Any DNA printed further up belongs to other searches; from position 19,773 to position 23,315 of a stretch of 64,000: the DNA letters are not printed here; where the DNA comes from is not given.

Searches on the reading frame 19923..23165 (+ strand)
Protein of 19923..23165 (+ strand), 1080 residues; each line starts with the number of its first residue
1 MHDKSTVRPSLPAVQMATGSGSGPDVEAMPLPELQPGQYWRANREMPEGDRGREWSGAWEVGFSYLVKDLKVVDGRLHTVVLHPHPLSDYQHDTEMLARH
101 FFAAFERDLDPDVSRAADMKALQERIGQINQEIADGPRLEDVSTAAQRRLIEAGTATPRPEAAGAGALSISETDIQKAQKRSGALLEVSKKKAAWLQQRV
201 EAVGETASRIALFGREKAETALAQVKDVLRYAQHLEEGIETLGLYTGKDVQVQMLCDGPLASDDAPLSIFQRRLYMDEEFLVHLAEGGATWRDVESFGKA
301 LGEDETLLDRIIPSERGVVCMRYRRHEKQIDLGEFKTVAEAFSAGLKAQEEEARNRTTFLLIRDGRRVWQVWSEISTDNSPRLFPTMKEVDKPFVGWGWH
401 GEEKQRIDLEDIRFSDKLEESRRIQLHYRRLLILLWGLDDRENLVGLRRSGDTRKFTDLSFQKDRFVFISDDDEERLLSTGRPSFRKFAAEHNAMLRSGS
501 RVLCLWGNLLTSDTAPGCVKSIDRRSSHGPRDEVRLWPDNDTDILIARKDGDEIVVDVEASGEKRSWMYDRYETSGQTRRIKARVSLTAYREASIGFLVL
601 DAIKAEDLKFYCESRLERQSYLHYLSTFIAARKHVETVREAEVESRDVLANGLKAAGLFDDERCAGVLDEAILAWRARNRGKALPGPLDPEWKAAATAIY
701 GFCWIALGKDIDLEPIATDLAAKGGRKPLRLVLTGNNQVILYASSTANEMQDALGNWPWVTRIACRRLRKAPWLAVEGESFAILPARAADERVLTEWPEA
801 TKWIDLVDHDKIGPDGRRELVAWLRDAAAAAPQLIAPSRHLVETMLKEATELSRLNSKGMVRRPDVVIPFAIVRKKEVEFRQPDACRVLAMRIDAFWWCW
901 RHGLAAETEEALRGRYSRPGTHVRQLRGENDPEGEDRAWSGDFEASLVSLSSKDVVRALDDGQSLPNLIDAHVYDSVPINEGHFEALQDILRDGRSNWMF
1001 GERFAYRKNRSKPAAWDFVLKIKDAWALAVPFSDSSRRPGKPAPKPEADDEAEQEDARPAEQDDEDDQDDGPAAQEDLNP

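Call 12: search_protein_families(library=pfam, proteins=[window:19923-23165:+], max_evalue=0.001)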
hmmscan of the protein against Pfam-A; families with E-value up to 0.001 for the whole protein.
window:19923-23165:+ (1080 aa): 0 families

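Call 23: search_protein_families(library=ncbifam, proteins=[window:19923-23165:+], max_evalue=0.001)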
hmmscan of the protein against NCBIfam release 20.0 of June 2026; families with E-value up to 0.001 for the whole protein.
window:19923-23165:+ (1080 aa): 0 families

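Call 48: search_protein_families(library=phrogs, proteins=[window:19923-23165:+], max_evalue=0.001)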
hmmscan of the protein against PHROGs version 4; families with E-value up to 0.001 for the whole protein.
window:19923-23165:+ (1080 aa): 0 families

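Call 92: search_solved_structures(query=window:19923-23165:+, max_evalue=0.1)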
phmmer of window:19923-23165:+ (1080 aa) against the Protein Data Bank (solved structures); distinct sequences matched with E-value up to 0.1: 2.
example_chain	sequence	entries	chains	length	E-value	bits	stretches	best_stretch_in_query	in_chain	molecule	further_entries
8acf_H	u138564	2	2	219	0.076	14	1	559-623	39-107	Heavy chain of mAb ARGX-117 Fab | ARGX-117 Fab heavy chain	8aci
5tzt_A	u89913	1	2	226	0.087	13.8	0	559-612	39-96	Heavy Chain of Fab C47B161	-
